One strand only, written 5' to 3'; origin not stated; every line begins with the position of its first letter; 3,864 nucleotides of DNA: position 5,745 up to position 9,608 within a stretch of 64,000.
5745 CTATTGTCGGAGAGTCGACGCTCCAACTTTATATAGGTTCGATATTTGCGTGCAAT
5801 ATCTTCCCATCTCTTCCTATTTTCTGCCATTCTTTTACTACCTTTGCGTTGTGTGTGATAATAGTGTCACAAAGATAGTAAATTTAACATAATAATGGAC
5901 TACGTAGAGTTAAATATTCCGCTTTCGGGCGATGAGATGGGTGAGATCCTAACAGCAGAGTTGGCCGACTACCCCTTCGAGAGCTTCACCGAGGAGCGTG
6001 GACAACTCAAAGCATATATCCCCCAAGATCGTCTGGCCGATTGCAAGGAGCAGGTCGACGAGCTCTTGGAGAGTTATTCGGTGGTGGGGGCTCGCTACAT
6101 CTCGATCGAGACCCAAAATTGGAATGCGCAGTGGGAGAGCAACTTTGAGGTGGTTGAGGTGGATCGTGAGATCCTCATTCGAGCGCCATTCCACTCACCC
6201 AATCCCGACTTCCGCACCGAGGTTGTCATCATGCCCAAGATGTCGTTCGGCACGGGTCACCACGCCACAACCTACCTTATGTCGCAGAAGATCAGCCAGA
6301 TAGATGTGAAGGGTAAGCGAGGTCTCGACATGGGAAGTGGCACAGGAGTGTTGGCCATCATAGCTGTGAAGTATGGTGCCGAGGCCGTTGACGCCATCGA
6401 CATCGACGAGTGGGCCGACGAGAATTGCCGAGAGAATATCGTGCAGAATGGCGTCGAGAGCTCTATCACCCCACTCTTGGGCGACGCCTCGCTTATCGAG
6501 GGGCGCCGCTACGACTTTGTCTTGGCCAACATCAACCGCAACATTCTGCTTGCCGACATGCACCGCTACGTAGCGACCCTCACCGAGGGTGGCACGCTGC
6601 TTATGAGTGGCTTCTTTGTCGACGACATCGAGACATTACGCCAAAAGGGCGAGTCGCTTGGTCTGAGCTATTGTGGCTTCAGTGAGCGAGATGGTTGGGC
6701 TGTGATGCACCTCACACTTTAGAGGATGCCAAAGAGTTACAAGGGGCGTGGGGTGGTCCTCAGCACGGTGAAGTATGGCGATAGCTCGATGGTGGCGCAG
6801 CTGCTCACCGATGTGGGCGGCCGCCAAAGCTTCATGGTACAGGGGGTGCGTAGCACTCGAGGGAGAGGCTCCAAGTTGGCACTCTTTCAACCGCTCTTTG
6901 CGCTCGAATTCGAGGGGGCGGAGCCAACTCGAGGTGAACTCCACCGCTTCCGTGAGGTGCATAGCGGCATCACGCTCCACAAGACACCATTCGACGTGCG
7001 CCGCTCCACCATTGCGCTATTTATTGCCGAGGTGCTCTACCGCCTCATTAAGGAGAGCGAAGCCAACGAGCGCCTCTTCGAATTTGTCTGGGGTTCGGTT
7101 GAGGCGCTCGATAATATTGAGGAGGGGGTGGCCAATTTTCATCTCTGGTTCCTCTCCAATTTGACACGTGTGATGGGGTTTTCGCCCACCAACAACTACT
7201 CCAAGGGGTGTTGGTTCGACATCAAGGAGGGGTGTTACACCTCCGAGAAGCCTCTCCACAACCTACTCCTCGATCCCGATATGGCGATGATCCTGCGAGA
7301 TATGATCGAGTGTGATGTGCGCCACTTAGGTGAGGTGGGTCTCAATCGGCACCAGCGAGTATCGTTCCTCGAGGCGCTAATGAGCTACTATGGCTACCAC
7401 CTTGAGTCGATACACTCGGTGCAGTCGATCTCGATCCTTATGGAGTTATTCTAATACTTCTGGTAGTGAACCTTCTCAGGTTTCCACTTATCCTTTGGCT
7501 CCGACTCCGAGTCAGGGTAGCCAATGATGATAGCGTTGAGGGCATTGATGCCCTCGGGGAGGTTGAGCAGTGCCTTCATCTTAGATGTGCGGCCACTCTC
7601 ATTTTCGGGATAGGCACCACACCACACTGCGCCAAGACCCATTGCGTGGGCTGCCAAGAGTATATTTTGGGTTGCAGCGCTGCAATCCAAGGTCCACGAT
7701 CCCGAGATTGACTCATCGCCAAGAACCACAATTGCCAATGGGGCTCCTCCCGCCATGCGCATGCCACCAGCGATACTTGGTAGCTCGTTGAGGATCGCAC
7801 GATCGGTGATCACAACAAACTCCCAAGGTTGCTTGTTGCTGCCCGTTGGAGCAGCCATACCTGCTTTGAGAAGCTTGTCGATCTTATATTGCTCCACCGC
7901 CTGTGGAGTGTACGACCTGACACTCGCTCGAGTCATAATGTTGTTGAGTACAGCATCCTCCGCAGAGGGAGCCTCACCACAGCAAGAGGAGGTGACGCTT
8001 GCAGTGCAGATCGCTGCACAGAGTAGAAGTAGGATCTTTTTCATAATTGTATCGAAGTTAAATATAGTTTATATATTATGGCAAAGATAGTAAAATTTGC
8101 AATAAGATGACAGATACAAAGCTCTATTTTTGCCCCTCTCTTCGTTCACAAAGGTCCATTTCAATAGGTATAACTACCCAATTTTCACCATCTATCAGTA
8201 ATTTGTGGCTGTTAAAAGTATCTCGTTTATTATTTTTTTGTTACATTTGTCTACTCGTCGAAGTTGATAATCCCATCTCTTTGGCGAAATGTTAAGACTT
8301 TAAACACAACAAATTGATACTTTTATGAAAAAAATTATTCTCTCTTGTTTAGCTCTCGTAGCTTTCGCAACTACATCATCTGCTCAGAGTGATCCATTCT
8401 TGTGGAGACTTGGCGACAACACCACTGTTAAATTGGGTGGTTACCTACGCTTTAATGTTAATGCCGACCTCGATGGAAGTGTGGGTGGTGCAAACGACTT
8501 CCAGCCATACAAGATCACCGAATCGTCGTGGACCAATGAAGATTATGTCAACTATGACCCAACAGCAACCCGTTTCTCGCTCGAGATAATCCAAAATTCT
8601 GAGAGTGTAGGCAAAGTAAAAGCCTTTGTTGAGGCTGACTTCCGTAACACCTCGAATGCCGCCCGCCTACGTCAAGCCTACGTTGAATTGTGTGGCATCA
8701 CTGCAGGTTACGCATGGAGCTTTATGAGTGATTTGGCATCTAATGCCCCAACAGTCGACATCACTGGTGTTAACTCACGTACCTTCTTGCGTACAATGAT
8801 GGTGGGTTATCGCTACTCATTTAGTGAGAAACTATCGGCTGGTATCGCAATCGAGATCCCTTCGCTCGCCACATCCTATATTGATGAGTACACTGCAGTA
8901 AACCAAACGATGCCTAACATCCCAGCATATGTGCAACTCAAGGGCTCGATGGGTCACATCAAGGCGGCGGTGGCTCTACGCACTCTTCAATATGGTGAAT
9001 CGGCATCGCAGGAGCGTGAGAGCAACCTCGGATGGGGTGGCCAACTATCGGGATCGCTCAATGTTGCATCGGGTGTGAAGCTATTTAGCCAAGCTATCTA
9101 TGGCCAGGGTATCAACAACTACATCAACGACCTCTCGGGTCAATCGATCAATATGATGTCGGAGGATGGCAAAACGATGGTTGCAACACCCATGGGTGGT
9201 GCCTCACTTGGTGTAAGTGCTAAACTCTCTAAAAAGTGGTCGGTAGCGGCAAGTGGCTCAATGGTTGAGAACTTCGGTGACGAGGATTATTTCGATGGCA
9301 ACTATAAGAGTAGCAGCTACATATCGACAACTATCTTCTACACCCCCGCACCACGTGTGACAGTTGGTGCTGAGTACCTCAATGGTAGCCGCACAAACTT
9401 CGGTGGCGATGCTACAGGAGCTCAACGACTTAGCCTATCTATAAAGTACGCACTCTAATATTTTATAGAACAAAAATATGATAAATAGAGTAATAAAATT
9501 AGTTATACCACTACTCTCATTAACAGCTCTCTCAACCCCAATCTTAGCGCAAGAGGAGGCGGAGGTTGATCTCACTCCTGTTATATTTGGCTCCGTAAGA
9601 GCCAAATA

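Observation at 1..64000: CCGG appears completely absent from the window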

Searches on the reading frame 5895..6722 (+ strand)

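Call 30: search_protein_families(library=pfam, proteins=[window:5895-6722:+], max_evalue=0.00001)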
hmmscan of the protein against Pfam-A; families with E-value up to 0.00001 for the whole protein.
window:5895-6722:+ (275 aa): 3 families
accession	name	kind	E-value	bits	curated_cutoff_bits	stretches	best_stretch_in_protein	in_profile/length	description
PF06325.19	PrmA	-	6.8e-39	134.6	22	1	33-272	53-292/296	Ribosomal protein L11 methyltransferase (PrmA)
PF05175.20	MTS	-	9.8e-08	32.3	23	1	126-212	20-105/170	Methyltransferase small domain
PF02475.24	TRM5-TYW2_MTfase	-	7.2e-06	26.5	28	0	132-202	29-100/164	TRM5/TYW2 methyltransferase domain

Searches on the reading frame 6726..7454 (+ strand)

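Call 30: search_protein_families(library=pfam, proteins=[window:6726-7454:+], max_evalue=0.00001)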
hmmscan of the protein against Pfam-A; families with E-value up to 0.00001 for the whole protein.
window:6726-7454:+ (242 aa): 2 families
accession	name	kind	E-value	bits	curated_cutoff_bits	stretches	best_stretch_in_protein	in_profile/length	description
PF02565.21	RecO_C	-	1.1e-14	54.9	22.1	1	89-228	2-151/157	Recombination protein O C terminal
PF11967.14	RecO_N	-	1.2e-11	44.9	27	1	4-78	3-74/80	Recombination protein O N terminal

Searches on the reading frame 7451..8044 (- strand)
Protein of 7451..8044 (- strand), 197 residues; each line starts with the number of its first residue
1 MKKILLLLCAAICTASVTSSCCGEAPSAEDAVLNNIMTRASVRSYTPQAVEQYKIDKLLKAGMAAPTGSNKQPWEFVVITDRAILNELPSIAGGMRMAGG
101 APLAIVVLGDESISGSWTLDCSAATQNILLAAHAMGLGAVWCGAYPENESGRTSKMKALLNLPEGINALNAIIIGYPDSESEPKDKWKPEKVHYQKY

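Call 30: search_protein_families(library=pfam, proteins=[window:7451-8044:-], max_evalue=0.00001)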
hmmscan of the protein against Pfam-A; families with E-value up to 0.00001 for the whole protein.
window:7451-8044:- (197 aa): 2 families
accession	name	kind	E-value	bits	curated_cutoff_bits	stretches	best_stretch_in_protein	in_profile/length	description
PF00881.29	Nitroreductase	-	7.8e-25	88.4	23.5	2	36-88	1-53/167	Nitroreductase family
PF14512.11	TM1586_NiRdase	-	6e-10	39.5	27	0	54-84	159-189/215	Putative TM nitroreductase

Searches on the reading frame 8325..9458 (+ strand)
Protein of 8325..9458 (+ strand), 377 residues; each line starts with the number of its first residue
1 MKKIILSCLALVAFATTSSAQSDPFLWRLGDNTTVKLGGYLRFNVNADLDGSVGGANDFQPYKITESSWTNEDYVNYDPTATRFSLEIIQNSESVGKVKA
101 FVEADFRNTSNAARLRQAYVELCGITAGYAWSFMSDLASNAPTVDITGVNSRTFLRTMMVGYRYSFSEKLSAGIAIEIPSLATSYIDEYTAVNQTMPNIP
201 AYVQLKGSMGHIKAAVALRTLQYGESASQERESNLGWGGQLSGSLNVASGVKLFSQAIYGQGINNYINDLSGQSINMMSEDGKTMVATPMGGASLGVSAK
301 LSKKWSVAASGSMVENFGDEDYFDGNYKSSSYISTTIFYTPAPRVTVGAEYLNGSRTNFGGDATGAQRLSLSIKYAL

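Call 30: search_protein_families(library=pfam, proteins=[window:8325-9458:+], max_evalue=0.00001)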
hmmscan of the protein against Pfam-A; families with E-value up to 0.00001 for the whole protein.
window:8325-9458:+ (377 aa): 2 families
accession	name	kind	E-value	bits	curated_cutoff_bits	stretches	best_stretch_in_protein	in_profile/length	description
PF02530.20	Porin_2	-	4.9e-19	69.4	22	1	30-311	29-275/357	Porin subfamily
PF19577.5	DcaP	-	2.9e-08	33.6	27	1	30-373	64-406/410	DcaP outer membrane protein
